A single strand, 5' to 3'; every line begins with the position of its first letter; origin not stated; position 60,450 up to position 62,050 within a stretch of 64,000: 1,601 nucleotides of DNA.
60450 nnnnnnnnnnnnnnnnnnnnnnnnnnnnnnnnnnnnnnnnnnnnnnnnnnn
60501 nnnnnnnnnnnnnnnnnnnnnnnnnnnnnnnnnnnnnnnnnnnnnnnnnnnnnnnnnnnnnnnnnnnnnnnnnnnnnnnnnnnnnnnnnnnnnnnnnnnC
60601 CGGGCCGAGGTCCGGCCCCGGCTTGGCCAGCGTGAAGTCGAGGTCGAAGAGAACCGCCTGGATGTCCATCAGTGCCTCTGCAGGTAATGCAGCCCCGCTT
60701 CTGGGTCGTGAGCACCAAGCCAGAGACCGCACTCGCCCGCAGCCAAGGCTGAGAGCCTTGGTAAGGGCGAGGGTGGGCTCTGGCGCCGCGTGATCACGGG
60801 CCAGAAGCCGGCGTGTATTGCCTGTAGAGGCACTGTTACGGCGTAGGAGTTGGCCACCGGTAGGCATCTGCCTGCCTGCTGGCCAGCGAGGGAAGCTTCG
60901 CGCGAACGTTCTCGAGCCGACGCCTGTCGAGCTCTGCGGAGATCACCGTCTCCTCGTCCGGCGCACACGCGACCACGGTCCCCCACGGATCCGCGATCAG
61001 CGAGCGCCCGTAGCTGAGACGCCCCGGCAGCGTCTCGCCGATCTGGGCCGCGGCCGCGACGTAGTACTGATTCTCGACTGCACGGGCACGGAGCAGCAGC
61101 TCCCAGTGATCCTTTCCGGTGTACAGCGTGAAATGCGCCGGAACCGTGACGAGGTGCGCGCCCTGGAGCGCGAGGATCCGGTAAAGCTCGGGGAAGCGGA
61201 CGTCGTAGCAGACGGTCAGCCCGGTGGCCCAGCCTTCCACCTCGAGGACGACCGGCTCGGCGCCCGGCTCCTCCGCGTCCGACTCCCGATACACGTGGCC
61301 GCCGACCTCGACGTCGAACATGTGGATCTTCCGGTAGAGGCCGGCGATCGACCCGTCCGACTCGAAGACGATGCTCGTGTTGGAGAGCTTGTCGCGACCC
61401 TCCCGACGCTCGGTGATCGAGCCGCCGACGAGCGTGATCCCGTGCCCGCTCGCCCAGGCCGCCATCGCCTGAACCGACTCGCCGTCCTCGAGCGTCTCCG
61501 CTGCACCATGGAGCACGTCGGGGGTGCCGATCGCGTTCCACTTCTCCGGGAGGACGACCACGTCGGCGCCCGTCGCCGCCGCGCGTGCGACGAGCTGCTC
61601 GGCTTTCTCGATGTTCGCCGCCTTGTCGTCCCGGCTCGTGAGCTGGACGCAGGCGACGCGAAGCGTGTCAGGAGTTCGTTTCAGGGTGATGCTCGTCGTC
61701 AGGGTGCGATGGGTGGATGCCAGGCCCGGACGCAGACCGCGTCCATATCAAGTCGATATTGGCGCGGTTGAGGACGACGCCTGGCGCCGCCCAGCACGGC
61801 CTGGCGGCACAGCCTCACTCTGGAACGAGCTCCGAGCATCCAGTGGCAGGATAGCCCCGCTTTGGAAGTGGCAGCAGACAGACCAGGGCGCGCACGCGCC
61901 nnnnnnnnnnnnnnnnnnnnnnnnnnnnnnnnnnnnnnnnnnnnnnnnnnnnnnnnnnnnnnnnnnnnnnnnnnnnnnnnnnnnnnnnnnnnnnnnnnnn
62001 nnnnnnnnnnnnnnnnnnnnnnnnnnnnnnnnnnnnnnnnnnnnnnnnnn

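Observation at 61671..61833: Element D: a 163-nt hairpin between divergent genes, covering the apparent start of the C-N hydrolase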

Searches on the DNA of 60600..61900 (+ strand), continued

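Call 36: search_with_rna_model(model_id=R1, sources=[L081, L082, L083, L084, L085, L086, L087, L088, L089, L090, L091, L092, L093, L094, L095, L096, L097, L098, L099, L100, L101, L102, L103, L104, L105, L106, L107, L108, L109, L110, L111, L112, L113, L114, L115, L116], max_evalue=0.001, make_alignment=true)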
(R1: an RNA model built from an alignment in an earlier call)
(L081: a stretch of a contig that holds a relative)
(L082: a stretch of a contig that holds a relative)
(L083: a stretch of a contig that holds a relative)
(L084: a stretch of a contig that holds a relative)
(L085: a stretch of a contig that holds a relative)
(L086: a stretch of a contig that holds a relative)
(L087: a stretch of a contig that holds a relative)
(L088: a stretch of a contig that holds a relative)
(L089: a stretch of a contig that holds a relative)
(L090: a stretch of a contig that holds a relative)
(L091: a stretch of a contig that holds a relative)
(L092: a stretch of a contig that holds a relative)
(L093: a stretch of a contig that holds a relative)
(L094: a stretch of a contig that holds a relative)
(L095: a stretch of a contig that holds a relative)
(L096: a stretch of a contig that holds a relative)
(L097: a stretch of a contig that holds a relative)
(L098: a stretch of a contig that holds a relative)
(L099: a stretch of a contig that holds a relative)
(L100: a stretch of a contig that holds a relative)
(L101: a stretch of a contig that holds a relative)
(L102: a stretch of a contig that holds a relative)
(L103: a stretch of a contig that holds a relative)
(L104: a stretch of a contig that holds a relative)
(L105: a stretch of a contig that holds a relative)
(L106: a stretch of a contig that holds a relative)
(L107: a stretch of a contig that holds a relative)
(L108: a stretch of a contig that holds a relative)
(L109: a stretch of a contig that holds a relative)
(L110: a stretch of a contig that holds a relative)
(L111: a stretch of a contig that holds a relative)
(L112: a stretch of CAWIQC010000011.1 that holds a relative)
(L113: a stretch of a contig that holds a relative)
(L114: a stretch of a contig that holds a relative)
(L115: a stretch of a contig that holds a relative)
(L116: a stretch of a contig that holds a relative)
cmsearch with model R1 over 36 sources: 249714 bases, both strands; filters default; matches with E-value up to 0.001: 61.
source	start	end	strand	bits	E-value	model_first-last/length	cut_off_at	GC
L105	690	853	+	140.6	9.9e-28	1-163/163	no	0.7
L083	3516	3680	-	111.2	2.1e-21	1-163/163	no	0.66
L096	1881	2045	-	108.6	7.3e-21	1-163/163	no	0.68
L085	5370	5532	+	106.6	2e-20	1-163/163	no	0.73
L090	7041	7203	-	105.5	3.4e-20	1-163/163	no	0.69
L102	2600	2763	+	105.1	4.2e-20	1-163/163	no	0.7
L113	6939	7101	+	103.5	9.5e-20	1-163/163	no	0.75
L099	2572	2734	+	103.4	9.9e-20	1-163/163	no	0.69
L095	3745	3909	-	103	1.2e-19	1-163/163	no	0.72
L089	6961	7123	+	102.8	1.3e-19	1-163/163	no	0.73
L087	5611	5771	+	101.9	2e-19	1-163/163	no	0.75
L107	6003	6165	+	101.3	2.7e-19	1-163/163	no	0.73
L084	132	297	+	100.9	3.3e-19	1-163/163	no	0.66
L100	2353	2517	-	100.1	5.1e-19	1-163/163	no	0.64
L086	5297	5457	+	99.1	8.3e-19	1-163/163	no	0.72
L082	2433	2593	-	99.1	8.3e-19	1-163/163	no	0.7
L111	4697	4859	+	98.7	1e-18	1-163/163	no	0.73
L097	6093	6257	-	98.3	1.2e-18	1-163/163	no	0.7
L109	2865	3027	+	98.3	1.2e-18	1-163/163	no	0.74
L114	5860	6022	+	97.9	1.5e-18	1-163/163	no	0.71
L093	2944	3106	+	96.5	2.9e-18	1-163/163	no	0.7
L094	157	319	+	96.5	3e-18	1-163/163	no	0.68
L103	4639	4803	-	95.9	4e-18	1-163/163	no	0.61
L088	1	160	-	83.2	2.1e-15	1-163/163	no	0.7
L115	3644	3806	+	81.3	5.4e-15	1-163/163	no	0.64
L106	4165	4321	+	75.5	9.7e-14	1-163/163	no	0.66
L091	1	145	+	74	2e-13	21-163/163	5'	0.64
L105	3850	4013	+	71.1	8.5e-13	1-163/163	no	0.68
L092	1525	1684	-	68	3.9e-12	1-163/163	no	0.67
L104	1905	2068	+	66.6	7.7e-12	1-163/163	no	0.63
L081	6553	6714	-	62.2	7e-11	1-163/163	no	0.67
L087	86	248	+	62.1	7.2e-11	1-163/163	no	0.69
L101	631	790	-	61.1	1.2e-10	1-163/163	no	0.66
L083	3516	3680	+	57.4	7.4e-10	1-163/163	no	0.66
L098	5778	5940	+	55.9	1.6e-09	1-163/163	no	0.66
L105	690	853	-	55.3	2.1e-09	1-163/163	no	0.7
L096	1881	2045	+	51.5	1.4e-08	1-163/163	no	0.68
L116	1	120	+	51.3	1.5e-08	43-163/163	5'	0.69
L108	5153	5317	-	49.7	3.4e-08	1-163/163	no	0.65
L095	3748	3906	+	48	7.6e-08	1-163/163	no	0.72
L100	2353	2517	+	46.6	1.5e-07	1-163/163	no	0.64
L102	2598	2765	-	43.3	7.8e-07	1-163/163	no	0.68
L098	5777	5941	-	42.6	1.1e-06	1-163/163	no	0.66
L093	2946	3104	-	42.6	1.1e-06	1-163/163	no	0.69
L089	6961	7123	-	42.5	1.2e-06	1-163/163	no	0.73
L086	5297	5457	-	41.6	1.8e-06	1-163/163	no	0.72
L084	132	297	-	40.9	2.6e-06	1-163/163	no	0.66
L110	93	211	-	38.4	9.1e-06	45-163/163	5'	0.68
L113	6941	7099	-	37.8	1.2e-05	1-163/163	no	0.75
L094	157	319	-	36.9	1.9e-05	1-163/163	no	0.68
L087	5609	5773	-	36.5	2.3e-05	1-163/163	no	0.73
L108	5170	5300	+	35.9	3e-05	1-163/163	no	0.66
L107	6005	6163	-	34.4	6.4e-05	1-163/163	no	0.72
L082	2443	2583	+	33.8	8.7e-05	1-163/163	no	0.71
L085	5372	5530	-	33.5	0.0001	1-163/163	no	0.72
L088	1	160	+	32.9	0.00014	1-163/163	no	0.7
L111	4699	4857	-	32.5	0.00017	1-163/163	no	0.72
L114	5860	6022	-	31.8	0.00024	1-163/163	no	0.71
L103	4639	4803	+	31.1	0.00032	1-163/163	no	0.61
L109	2867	3025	-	29.9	0.00058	1-163/163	no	0.74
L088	2262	2357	-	29.3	0.00078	1-163/163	no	0.72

Alignment A6: 61 matches aligned to the model, 220 columns, each read 5' to 3' on its own strand. Consensus structure (alignment columns), stored with it:
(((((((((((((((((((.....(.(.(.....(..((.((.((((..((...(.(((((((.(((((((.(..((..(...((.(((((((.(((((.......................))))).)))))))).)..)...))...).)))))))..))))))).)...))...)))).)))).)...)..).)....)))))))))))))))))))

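Call 56: search_with_rna_model(model_id=R1, sources=[L117, L118, L119, L120, L121, L122, L123, L124, L125, L126, L127, L128, L129, L130, L131, L132, L133, L134, L135, L136, L137, L138, L139, L140, L141, L142, L143, L144, L145, L146, L147, L148, L150, L152], max_evalue=0.01)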
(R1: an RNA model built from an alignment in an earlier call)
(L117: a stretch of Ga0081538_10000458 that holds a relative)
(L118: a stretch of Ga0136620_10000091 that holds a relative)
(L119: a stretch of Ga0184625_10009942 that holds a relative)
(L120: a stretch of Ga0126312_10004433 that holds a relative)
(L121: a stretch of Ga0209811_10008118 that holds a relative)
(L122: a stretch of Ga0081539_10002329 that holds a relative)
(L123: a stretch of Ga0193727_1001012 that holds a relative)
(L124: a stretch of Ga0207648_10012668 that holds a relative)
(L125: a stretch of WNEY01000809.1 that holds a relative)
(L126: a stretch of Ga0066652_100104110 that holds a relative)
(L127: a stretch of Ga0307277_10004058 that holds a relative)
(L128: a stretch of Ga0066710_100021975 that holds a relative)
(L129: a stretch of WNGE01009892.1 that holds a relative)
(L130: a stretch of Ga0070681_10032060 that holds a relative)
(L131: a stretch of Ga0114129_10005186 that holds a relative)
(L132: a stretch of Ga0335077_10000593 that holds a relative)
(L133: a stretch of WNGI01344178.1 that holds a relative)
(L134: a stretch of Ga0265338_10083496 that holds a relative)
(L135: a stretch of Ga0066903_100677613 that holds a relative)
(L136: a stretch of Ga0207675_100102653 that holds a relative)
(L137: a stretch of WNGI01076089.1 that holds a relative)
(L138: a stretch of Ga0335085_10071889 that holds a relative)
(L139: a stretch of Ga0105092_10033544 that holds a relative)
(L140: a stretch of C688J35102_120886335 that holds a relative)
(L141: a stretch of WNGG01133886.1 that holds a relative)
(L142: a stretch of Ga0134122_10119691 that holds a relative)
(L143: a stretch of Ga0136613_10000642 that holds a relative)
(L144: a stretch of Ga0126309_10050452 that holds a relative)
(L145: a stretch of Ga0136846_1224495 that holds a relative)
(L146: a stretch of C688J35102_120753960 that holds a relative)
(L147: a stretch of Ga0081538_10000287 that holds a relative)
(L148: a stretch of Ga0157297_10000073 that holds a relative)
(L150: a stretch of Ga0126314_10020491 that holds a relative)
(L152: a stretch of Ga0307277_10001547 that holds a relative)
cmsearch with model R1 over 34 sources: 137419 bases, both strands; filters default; matches with E-value up to 0.01: 4.
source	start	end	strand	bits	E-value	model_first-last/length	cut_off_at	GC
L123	1069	1231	+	94.8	3.7e-18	1-163/163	no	0.67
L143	4326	4490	-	65.1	8.8e-12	1-163/163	no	0.69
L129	4165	4234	+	25.2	0.0033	1-163/163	no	0.76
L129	4165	4234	-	25.1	0.0035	1-163/163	no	0.76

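Call 69: build_rna_model(alignment_id=A7)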
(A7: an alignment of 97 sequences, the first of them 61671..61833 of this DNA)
Model R2 built from alignment A7 (97 sequences, 190 columns); structure: RNAalifold consensus.
model positions 164; base pairs 38; branch points 0; effective number of sequences 4.74; information 0.59 bits per position. Calibrated on 0.2 Mb of random sequence (short: E-values are rough).
structure used (alignment columns):
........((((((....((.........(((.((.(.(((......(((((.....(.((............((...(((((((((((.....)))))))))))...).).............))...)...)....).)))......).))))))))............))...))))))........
